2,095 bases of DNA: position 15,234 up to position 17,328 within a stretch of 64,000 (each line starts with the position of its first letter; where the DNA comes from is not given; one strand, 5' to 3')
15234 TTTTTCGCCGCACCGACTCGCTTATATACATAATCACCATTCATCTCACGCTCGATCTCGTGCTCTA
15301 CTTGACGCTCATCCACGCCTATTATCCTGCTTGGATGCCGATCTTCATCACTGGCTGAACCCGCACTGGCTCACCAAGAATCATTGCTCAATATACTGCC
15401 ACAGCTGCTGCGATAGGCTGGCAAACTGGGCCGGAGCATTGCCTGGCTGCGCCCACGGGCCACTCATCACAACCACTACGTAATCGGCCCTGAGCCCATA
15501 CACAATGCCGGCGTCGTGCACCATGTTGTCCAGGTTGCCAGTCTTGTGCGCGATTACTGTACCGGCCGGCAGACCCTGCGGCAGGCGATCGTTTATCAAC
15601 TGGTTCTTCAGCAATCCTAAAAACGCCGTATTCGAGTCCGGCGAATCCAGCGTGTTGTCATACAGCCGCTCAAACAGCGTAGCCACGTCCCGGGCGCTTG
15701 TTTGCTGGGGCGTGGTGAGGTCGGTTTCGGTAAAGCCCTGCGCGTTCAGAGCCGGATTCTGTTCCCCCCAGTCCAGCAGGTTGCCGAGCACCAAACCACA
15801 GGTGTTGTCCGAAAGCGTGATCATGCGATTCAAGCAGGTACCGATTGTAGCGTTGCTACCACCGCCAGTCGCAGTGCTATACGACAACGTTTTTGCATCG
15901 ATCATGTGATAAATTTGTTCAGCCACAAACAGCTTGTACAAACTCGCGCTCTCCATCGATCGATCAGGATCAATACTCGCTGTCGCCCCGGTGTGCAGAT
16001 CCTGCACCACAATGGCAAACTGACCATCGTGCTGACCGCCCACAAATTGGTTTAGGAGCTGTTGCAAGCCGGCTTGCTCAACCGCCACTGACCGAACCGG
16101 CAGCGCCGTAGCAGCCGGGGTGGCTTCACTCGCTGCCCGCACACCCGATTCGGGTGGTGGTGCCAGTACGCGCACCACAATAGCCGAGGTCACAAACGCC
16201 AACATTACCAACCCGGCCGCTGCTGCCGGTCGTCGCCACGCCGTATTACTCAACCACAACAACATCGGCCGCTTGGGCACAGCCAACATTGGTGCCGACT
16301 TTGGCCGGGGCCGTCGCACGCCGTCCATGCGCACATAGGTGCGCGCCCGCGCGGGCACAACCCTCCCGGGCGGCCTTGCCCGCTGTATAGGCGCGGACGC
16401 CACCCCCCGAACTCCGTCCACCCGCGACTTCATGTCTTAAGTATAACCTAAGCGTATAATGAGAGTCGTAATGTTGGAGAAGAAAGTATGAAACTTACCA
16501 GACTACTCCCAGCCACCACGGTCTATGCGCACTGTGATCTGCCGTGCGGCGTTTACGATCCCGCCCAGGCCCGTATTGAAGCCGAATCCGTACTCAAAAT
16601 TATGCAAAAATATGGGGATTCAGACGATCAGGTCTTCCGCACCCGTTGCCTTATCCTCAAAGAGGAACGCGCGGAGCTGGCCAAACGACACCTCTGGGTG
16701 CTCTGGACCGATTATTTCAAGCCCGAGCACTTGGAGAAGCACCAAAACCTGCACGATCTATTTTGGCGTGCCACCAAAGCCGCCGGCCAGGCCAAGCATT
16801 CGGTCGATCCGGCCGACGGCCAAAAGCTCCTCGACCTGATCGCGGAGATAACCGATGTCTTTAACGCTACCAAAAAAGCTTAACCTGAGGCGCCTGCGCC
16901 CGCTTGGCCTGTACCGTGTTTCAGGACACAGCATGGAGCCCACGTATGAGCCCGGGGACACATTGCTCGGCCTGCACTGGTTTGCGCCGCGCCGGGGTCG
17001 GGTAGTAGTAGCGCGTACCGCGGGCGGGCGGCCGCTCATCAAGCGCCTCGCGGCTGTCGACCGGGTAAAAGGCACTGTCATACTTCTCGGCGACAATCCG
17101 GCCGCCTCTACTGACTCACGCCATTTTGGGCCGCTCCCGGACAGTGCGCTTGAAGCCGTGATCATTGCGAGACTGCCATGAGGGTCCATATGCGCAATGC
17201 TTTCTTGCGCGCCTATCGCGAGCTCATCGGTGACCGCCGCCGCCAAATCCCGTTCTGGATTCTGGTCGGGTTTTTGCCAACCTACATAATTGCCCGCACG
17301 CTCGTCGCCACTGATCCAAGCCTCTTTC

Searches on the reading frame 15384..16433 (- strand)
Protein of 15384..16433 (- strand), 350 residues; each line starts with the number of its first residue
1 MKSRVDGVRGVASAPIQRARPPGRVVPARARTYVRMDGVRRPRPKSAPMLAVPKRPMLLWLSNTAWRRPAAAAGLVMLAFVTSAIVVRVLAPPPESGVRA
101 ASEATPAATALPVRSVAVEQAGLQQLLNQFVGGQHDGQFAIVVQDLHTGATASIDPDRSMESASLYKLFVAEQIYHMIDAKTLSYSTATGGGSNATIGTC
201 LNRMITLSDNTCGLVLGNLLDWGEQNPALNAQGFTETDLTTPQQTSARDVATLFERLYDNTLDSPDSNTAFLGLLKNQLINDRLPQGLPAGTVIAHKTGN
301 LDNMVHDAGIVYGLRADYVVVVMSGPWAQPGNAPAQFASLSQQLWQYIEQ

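Call 86: search_protein_families(library=pfam, proteins=[window:15384-16433:-], max_evalue=0.001)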
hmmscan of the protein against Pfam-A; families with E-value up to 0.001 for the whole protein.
window:15384-16433:- (350 aa): 1 family
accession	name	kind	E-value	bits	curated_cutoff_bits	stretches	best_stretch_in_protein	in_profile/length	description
PF13354.11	Beta-lactamase2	-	6.1e-36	124.2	22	1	141-323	2-213/214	Beta-lactamase enzyme family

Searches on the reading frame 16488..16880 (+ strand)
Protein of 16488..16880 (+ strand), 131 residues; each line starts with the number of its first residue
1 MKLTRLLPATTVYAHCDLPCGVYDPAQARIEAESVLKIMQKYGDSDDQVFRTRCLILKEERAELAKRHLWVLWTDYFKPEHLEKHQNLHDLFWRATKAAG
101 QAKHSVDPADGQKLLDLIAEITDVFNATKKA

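Call 86: search_protein_families(library=pfam, proteins=[window:16488-16880:+], max_evalue=0.001)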
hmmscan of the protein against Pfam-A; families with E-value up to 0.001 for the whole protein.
window:16488-16880:+ (131 aa): 1 family
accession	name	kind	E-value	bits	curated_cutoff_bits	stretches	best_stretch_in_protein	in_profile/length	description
PF09055.16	Sod_Ni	-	1.5e-41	142.4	25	1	11-129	2-127/127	Nickel-containing superoxide dismutase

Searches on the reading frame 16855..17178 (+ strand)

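Call 86: search_protein_families(library=pfam, proteins=[window:16855-17178:+], max_evalue=0.001)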
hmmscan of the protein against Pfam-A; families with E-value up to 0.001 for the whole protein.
window:16855-17178:+ (108 aa): 2 families
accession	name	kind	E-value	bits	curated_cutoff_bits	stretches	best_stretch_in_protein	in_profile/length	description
PF10502.14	Peptidase_S26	-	8.1e-13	49.1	22.9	2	18-68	24-80/168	Signal peptidase, peptidase S26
PF00717.28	Peptidase_S24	-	1.4e-08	34.9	23.3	1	5-85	24-99/116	Peptidase S24-like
